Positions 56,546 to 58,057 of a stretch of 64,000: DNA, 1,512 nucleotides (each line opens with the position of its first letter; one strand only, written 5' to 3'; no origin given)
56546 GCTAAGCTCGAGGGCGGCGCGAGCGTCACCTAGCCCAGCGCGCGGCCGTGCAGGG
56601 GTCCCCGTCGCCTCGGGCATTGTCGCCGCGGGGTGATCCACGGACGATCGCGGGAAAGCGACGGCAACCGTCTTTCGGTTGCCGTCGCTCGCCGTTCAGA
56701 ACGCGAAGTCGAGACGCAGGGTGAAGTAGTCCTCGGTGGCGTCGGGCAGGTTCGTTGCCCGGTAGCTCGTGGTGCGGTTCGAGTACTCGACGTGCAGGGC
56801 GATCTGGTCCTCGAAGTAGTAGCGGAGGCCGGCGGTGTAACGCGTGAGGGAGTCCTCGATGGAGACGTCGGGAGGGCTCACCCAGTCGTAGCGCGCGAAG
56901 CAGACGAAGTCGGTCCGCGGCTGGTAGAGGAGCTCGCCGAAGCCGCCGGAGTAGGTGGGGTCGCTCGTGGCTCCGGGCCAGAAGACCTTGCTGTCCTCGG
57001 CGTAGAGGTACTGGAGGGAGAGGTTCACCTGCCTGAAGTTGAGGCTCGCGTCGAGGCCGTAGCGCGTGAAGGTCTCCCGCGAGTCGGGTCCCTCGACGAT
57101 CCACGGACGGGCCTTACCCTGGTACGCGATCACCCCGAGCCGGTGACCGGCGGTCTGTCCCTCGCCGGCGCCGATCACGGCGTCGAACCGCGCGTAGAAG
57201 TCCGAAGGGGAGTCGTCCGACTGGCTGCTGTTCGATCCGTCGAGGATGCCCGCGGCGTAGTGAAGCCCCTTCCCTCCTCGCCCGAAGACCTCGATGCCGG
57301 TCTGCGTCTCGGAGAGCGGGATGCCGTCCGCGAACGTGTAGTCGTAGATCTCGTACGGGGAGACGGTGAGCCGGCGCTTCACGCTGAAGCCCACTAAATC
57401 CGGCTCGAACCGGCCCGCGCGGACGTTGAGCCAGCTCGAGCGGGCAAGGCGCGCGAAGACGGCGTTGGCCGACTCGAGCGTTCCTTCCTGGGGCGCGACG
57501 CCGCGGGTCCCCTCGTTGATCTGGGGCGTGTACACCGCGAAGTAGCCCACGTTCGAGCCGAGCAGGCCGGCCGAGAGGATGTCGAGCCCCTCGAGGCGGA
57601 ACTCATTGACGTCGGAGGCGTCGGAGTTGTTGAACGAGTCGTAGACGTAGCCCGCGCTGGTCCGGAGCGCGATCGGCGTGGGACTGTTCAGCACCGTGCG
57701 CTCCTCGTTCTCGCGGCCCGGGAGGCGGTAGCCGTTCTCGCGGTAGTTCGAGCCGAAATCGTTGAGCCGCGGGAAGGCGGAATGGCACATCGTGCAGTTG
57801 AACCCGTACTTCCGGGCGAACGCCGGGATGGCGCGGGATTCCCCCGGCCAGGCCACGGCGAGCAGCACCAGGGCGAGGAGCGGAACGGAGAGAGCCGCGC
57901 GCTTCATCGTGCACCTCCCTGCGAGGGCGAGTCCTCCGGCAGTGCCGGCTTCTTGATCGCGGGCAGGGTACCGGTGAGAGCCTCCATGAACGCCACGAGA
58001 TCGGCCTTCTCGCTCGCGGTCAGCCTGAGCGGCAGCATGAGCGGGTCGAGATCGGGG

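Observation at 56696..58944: Di-haem peroxidase translationally coupled to a Cyc2-like fused cytochrome-porin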

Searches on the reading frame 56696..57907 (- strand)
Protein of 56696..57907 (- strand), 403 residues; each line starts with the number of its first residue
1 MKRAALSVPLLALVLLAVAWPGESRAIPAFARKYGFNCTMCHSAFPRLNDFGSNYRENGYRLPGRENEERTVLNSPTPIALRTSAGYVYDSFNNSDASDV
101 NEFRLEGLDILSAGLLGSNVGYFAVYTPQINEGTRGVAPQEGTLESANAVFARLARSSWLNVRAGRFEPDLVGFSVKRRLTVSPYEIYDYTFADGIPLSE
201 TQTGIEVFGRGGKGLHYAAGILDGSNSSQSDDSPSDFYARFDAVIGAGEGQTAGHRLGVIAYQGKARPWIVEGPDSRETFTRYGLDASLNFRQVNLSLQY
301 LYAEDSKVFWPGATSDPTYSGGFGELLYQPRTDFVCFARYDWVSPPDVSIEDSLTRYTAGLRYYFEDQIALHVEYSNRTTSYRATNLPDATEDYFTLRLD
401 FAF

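Call 3: search_protein_families(library=pfam, proteins=[window:56696-57907:-], max_evalue=1)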
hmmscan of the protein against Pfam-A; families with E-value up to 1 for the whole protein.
window:56696-57907:- (403 aa): 1 family
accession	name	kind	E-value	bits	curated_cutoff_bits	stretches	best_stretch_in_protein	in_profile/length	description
PF07396.17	Porin_O_P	-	4.9e-07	29.8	20.9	1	336-403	301-370/370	Phosphate-selective porin O and P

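Call 4: search_protein_families(library=ncbifam, proteins=[window:56696-57907:-], max_evalue=1)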
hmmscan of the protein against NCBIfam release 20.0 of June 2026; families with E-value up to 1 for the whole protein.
window:56696-57907:- (403 aa): 0 families

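Call 5: find_homologous_proteins(query=window:56696-57907:-, max_evalue=0.001)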
Query window:56696-57907:- (403 aa): 517 proteins with E <= 0.001 among 8000 candidates; the best 120 are listed.
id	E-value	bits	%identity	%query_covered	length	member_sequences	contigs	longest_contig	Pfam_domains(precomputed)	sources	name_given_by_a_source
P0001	2.0e-272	921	100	100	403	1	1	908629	PF07396.18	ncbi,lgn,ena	-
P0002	1.5e-233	793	87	100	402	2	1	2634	PF07396.18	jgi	jgi:hypothetical protein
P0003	2.6e-192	657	72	100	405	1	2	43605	PF13609.13,PF07396.18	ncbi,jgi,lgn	jgi:hypothetical protein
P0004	1.3e-188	645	72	100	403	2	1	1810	PF07396.18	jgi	jgi:hypothetical protein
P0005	3.0e-186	637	71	100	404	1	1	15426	PF07396.18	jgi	jgi:hypothetical protein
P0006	3.8e-179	614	69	100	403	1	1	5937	PF07396.18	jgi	jgi:hypothetical protein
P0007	4.0e-176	604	67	100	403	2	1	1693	-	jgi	jgi:hypothetical protein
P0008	5.0e-175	600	66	100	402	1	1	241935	-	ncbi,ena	-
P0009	1.1e-168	579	66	100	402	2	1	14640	PF13609.13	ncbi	-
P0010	2.4e-164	565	64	100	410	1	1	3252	-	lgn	-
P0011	3.5e-162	558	64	100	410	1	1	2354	-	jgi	-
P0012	4.4e-159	548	62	100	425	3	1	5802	-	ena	-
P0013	6.8e-153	527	61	100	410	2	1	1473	-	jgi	jgi:hypothetical protein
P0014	5.1e-149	515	60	96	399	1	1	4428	-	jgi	jgi:hypothetical protein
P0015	8.3e-148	511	59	95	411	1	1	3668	PF07396.18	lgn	-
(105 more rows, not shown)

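Call 8: find_related_loci(query=A1, collection=genome_contigs, flank=8000)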
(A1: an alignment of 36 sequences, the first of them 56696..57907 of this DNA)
Query A1 (403 aa) in genome_contigs; peptide patterns used: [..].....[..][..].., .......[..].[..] (x = any residue, [..] = any of these).
253 stretches matched a pattern; 147 encode a relative of the query (tblastn E <= 1e-3); the best 80 are kept; 80 distinct loci.
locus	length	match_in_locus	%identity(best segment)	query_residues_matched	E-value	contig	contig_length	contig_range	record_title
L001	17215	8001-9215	72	1-403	0e+0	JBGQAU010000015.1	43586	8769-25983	MAG: Acidobacteriota bacterium isolate OBJ2_061818_130_23 k141_1514979_length_43586_cov_11.0000, whole genome shotgun se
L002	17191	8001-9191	66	6-403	5e-168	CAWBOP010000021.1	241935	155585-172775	MAG: Terriglobia bacterium isolate MFD01299.bin.2.51 genome assembly, contig: contig_65185, whole genome shotgun sequenc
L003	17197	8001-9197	55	1-403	1e-138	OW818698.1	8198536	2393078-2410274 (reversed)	metagenome genome assembly, chromosome: 1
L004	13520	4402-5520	57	26-403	4e-137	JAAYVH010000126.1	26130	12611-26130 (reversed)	MAG: Chthonomonadales bacterium isolate AS27yjCOA_40 72405_AS27, whole genome shotgun sequence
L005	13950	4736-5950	56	1-403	2e-135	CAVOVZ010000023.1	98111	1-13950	MAG: Terriglobia bacterium isolate MFD00032.bin.1.110 genome assembly, contig: contig_59444, whole genome shotgun sequen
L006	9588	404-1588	57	11-403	2e-134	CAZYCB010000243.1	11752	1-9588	MAG TPA_asm: uncultured bacterium isolate binchicken_co255_226 genome assembly, contig: k141_2426225, whole genome shotg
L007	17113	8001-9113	57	26-403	2e-132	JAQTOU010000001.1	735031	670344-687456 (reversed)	MAG: Elusimicrobiales bacterium isolate STB_10 NODE_14_length_735031_cov_7.094020_Sandtown_B, whole genome shotgun seque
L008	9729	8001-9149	55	15-403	5e-132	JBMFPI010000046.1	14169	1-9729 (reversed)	MAG: Armatimonadota bacterium isolate KM4338-59 NODE_46_length_14169_cov_2.675135, whole genome shotgun sequence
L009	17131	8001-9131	56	21-403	4e-131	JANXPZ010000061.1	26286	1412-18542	MAG: Candidatus Eisenbacteria bacterium isolate GL140_4_concoct_147_sub GL140_4_k141_2662844, whole genome shotgun seque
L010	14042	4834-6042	54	1-403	9e-131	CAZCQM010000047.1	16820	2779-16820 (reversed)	MAG TPA_asm: uncultured bacterium isolate SRP214966_co3_155 genome assembly, contig: NODE_4932_length_16820_cov_4.670743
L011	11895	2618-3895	53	8-403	4e-130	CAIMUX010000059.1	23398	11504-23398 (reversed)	MAG: Candidatus Eisenbacteria bacterium isolate Loclat_bin-10216 genome assembly, contig: bin-10216:059/142, whole genom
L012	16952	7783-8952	54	10-403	4e-130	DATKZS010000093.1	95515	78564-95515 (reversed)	MAG TPA_asm: bacterium isolate SMAG_U14251 k141_2780269, whole genome shotgun sequence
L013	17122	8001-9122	57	27-403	3e-129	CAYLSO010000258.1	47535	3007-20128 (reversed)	MAG TPA_asm: uncultured bacterium isolate binchicken_co255_229 genome assembly, contig: k141_567182, whole genome shotgu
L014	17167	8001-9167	54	13-403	6e-128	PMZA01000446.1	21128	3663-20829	MAG: Armatimonadetes bacterium isolate fen_943 73.20110800_E3D.109_contig_172443, whole genome shotgun sequence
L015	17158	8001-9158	55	10-403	4e-128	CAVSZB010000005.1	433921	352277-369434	MAG: uncultured bacterium isolate MFD04716.bin.1.312 genome assembly, contig: contig_32571, whole genome shotgun sequenc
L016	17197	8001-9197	51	1-403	9e-127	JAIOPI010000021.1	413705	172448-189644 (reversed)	MAG: Lentisphaerae bacterium isolate LakeFargette_0920_ALND_MAG_66_32 LacPavin_0920_ALND_scaffold_636045, whole genome s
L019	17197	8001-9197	50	1-402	2e-122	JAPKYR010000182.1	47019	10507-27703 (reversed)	MAG: bacterium isolate LacPavin_0920_SED3_MAG_49_9 LacPavin_0920_SED3_scaffold_3067518, whole genome shotgun sequence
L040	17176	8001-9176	45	20-403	6e-95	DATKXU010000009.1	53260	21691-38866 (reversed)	MAG TPA_asm: Armatimonadota bacterium isolate SMAG_U14200 k141_4144157, whole genome shotgun sequence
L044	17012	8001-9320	38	1-403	9e-83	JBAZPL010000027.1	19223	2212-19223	MAG: Candidatus Krumholzibacteriia bacterium isolate SO_2017_SWC_29 scaffold_2411_c1_LP-4_2017, whole genome shotgun seq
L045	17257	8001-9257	40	4-403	2e-82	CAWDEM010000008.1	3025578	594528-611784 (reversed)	MAG: Ignavibacteriota bacterium isolate MFD05942.bin.1.74 genome assembly, contig: contig_851, whole genome shotgun sequ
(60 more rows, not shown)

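Call 12: predict_structure(alignment_id=A1)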
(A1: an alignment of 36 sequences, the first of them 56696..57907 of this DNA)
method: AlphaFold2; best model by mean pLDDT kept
length: 403 residues; sequences in the alignment: 36
mean_pLDDT: 79.3   pTM: 0.78
mean pLDDT of the five models: 79.3, 78.2, 77.9, 77.2, 75.6
residues with pLDDT >= 90: 164; 70-90: 154; 50-70: 23; < 50: 62
segments of 3 or more residues with pLDDT < 50: 20-75, 248-252
pLDDT, mean of each block of 10 residues (from residue 1): 65 70 32 32 39 39 40 53 92 93 89 76 86 86 88 84 88 71 90 81 91 87 86 92 70 75 88 77 92 89 94 94 92 89 96 97 83 97 94 96 78
secondary structure, 60 per line:
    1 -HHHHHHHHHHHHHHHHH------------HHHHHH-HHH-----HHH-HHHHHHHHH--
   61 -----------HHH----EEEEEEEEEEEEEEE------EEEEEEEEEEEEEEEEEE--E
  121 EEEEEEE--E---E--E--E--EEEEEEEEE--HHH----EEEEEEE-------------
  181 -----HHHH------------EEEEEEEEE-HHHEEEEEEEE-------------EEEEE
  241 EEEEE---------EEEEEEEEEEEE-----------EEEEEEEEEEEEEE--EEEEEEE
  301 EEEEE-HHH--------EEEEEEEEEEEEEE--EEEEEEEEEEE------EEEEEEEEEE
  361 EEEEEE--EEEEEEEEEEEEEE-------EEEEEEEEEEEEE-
elements in order: H2-18 H31-36 H50-58 E79-93 E100-117 E120-127 E143-151 E161-167 H186-189 E202-210 E215-222 E236-245 E255-266 E278-291 E294-305 E318-331 E334-344 E351-366 E369-382 E390-402

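Call 19: fold_search(model_id=the predicted structure, library=pdb)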
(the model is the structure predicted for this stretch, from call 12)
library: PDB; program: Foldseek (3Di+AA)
matches with E <= 10: 903; with E <= 0.001: 260
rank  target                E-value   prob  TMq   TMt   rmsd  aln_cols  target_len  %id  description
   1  2o4v_A                1.2e-12  1.00  0.61  0.60   6.7       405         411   15  An arginine ladder in OprP mediates phosphate specific transfer across the outer membrane (released 2006-12-26)
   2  8jto                  3.7e-12  1.00  0.54  0.62   6.4       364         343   14  Outer membrane porin of Burkholderia pseudomallei (BpsOmp38) in complex with ceftazidime (released 2024-06-26)
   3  4aui_A                4.7e-12  1.00  0.53  0.67   6.6       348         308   11  STRUCTURE AND FUNCTION OF THE PORB PORIN FROM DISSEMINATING N. GONORRHOEAE (released 2012-10-10)
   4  4rjx                  3.9e-11  1.00  0.58  0.55   7.5       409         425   16  Crystal structure of the OprO mutant protein F62Y/D114Y (released 2015-10-21)
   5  5ldv                  3.9e-11  1.00  0.45  0.45  11.4       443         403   12  Crystal Structures of MOMP from Campylobacter jejuni (released 2016-10-26)
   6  4rjw                  4.6e-11  1.00  0.58  0.55   7.5       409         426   16  Crystal structure of Pseudomonas aeruginosa OprO (released 2015-10-21)
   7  5ldt_A                4.6e-11  1.00  0.47  0.47  10.6       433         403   12  Crystal Structures of MOMP from Campylobacter jejuni (released 2016-10-26)
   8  3a2s_X                7.7e-11  1.00  0.56  0.65   6.2       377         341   10  Crystal Structure of outer membrane protein PorB from Neisseria meningitidis in complex with sucrose (released 2010-04-07)
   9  3wi5                  8.1e-11  1.00  0.56  0.70   5.5       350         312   11  Crystal structure of the Loop 7 mutant PorB from Neisseria meningitidis serogroup B (released 2014-01-01)
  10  7de8                  1.3e-10  1.00  0.58  0.67   5.9       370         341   10  Crystal Structure of outer membrane protein PorB with G103K mutations from Neisseria meningitidis W135 (released 2021-03-31)
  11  5mdo_A                1.9e-10  1.00  0.55  0.64   6.3       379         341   12  Crystal structure of in vitro folded Chitoporin VhChip from Vibrio harveyi (crystal form I) (released 2017-12-20)
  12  3wi4                  2.2e-10  1.00  0.55  0.70   5.9       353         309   12  Crystal structure of wild-type PorB from Neisseria meningitidis serogroup B (released 2014-01-01)
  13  1e54_A                3.1e-10  1.00  0.57  0.68   5.8       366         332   12  Anion-selective porin from Comamonas acidovorans (released 2001-07-12)
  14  6ehb_B                3.6e-10  1.00  0.50  0.61   6.4       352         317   12  OmpU, an outer membrane protein, of Vibrio cholerae (released 2018-04-25)
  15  6ehb_A                3.8e-10  1.00  0.50  0.61   6.6       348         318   14  OmpU, an outer membrane protein, of Vibrio cholerae (released 2018-04-25)
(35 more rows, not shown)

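Call 36: search_dna_similar(query=window:56696-57907:-, collection=plasmids, mode=protein, max_evalue=0.01, max_rows=30)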
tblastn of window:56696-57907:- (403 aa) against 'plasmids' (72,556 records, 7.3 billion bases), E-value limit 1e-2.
Records with a match: 9; places in all: 9; records where one place covers at least 80% of the query: 0.
Best place of each record, by identity: <60% 9.
By first word of the organism name: Ralstonia 6; Caballeronia 2; Methylocystis 1.
By predicted mobility (MOB-suite, as given by PLSDB): non-mobilizable 6; mobilizable 3.
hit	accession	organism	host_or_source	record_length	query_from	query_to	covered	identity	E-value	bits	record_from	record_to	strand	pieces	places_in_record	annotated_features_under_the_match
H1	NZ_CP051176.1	Ralstonia solanacearum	Whole organism,tomato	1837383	22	205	46%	26.5%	3e-4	51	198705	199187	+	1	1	none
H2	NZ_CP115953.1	Ralstonia solanacearum CFBP2957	Solanum lycopersicum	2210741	22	205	46%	25.9%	2e-4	51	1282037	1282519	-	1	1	none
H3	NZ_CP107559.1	Methylocystis sp. MJC1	whole organism,Alpine Peat Bogs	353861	24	197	43%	26.1%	8e-4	49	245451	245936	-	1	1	hypothetical protein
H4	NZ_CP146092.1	Ralstonia sp. RRA.1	-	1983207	25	127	26%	32.7%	1e-5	55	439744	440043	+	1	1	none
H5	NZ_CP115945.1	Ralstonia syzygii R24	Syzygium aromaticum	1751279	23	127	26%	31.5%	1e-6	58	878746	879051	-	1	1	none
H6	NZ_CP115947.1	Ralstonia solanacearum MolK2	Musa sp.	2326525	23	127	26%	31.3%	6e-6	56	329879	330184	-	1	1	record has no annotation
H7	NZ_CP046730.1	Ralstonia syzygii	tobacco,cell culture,leaf veins ...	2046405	23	127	26%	30.6%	3e-6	57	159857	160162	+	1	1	none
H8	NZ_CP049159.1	Caballeronia sp. SBC1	whole organism,soil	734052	23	127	26%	29.5%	3e-5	54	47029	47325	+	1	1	cytochrome C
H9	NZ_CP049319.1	Caballeronia sp. SBC2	whole organism,soil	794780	23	127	26%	29.5%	3e-5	54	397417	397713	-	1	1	cytochrome C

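Call 37: get_annotated_region(hit=H8, flank=4000)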
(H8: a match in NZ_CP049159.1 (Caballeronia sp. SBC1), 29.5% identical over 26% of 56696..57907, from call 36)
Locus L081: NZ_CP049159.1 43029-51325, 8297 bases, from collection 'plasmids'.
description: Caballeronia sp. SBC1 plasmid pSBC1_3, complete sequence
organism: Caballeronia sp. SBC1 (NCBI taxid 2705548)
taxonomy: Bacteria; Pseudomonadota; Betaproteobacteria; Burkholderiales; Burkholderiaceae; Caballeronia; Caballeronia sp. SBC1
host: -; source: whole organism,soil; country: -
typing (MOB-suite, as given by PLSDB): non-mobilizable
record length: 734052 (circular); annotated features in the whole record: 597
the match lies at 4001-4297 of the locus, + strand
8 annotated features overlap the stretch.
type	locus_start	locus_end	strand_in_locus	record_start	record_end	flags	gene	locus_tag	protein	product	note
CDS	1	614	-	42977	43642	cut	-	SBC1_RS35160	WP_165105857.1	hypothetical protein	-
CDS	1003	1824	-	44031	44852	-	-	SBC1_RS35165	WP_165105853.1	DNA-binding protein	-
CDS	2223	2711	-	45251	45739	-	-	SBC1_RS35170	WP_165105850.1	pyridoxamine 5'-phosphate oxidase family protein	-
CDS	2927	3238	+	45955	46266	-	-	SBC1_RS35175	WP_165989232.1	high-potential iron-sulfur protein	-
CDS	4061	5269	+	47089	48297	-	-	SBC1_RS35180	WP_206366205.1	cytochrome C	-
CDS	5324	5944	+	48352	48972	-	-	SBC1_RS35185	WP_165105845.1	c-type cytochrome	-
CDS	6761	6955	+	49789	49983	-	-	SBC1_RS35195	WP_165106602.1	hypothetical protein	-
CDS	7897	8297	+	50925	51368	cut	-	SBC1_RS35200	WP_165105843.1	ester cyclase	GO:0030638 - polyketide metabolic process [Evidence IEA]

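Call 38: get_annotated_region(hit=H3, flank=4000)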
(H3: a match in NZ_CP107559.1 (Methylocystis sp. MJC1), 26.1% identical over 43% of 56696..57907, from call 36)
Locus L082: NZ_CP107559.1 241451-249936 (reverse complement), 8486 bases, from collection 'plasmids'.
description: Methylocystis sp. MJC1 plasmid unnamed1, complete sequence
organism: Methylocystis sp. MJC1 (NCBI taxid 2654282)
taxonomy: Bacteria; Pseudomonadota; Alphaproteobacteria; Hyphomicrobiales; Methylocystaceae; Methylocystis; Methylocystis sp. MJC1
host: -; source: whole organism,Alpine Peat Bogs; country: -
typing (MOB-suite, as given by PLSDB): non-mobilizable
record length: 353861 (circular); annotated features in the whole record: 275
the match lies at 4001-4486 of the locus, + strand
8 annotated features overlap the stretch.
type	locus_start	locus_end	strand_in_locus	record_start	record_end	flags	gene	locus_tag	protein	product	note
CDS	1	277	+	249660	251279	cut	-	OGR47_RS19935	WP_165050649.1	IS66 family transposase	-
CDS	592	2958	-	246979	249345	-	-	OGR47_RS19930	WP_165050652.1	autotransporter outer membrane beta-barrel domain-containing protein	-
CDS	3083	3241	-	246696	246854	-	-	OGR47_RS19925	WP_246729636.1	hypothetical protein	-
CDS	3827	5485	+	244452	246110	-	-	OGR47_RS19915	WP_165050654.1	hypothetical protein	-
CDS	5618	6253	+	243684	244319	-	-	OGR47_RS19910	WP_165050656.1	c-type cytochrome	-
CDS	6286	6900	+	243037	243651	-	-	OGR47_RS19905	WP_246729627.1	c-type cytochrome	-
CDS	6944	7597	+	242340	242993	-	-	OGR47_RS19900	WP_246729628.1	c-type cytochrome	-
CDS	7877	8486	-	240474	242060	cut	-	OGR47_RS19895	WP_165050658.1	B12-binding domain-containing radical SAM protein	-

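Call 42: find_encoding_contigs(protein=P0001, flank=10000, max_places=2)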
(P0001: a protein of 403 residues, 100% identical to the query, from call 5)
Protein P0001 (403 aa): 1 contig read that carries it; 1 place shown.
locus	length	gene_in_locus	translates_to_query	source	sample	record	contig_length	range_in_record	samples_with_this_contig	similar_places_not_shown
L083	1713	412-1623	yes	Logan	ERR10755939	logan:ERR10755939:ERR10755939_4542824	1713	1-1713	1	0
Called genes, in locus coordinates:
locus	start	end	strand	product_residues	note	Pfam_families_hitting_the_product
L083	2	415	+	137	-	?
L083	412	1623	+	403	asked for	PF07396:Porin_O_P (weak)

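Call 49: search_protein_representatives(alignment_id=A1)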
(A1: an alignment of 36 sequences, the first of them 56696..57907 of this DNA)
Query: 36 sequences, 399 profile positions. Proteins with E-value up to 0.001 (for the whole library): 3764; up to 1e-10: 1431; up to 1e-30: 119. The best 150 are listed.
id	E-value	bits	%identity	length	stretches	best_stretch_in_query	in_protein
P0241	8.1e-160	548.3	-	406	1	6-399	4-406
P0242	1.4e-144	498.1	-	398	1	7-399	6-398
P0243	3.1e-139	480.5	-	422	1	2-399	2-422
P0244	6.2e-131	453.1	-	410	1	11-399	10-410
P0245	3.8e-115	401.2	-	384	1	21-398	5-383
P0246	2.8e-111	388.4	-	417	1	7-399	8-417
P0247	1.1e-109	383.2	-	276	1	126-399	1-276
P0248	1.4e-107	376.3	-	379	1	11-399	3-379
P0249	1.6e-107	376.0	-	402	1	1-399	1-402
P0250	2.0e-107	375.7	-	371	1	98-349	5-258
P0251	2.6e-107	375.4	-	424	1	5-399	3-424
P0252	9.5e-98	343.9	-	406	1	11-399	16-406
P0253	3.4e-95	335.5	-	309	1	117-399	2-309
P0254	3.6e-95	335.4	-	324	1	146-368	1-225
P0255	5.0e-95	334.9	-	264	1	40-230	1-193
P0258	6.4e-82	291.8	-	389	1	6-398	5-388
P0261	1.6e-66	241.1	-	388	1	11-398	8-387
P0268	1.8e-54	201.4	-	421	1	8-399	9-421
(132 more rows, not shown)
